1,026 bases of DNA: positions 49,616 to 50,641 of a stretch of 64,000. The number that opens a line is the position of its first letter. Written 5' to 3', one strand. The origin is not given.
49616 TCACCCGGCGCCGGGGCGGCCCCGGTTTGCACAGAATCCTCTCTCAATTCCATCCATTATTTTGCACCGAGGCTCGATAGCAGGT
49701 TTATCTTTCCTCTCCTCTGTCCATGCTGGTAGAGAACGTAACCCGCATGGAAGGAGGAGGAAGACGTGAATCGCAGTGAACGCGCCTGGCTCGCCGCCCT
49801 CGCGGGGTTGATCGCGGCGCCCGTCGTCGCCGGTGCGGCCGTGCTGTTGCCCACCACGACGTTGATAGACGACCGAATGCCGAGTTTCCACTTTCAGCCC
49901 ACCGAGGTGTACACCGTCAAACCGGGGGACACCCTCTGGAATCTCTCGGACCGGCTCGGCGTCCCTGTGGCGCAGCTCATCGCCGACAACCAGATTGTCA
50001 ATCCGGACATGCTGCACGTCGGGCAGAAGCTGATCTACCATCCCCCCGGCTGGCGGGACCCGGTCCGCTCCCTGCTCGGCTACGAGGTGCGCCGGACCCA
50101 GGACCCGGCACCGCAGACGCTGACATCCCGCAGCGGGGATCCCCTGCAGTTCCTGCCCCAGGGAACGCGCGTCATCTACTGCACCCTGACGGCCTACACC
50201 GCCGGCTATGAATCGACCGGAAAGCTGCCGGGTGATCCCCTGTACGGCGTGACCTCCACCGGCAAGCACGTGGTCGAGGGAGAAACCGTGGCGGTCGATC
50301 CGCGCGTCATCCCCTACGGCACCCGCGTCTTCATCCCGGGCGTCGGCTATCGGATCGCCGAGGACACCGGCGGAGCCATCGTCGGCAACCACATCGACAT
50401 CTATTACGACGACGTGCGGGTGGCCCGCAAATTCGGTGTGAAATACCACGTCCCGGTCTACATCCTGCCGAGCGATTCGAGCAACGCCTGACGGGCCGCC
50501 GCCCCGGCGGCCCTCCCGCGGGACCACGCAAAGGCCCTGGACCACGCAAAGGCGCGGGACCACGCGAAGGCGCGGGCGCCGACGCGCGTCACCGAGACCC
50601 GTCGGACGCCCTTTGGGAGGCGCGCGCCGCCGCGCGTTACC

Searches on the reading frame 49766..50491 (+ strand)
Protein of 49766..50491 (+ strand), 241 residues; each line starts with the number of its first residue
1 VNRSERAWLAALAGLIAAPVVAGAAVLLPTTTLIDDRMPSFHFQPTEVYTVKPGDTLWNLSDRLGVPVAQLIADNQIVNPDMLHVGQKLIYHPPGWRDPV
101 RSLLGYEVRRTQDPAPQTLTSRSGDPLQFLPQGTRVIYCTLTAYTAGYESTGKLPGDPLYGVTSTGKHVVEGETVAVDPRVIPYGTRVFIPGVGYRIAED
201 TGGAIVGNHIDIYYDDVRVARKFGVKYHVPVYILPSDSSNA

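Call 3: search_protein_families(library=pfam, proteins=[window:49766-50491:+], max_evalue=0.01)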
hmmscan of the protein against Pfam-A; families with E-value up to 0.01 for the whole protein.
window:49766-50491:+ (241 aa): 2 families
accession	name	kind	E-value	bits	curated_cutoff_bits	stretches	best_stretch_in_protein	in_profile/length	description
PF06725.17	3D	-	2.7e-18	66.4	23.8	1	174-234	2-71/72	3D domain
PF01476.26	LysM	-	3.1e-15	56.3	20.9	1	49-90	1-41/43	LysM domain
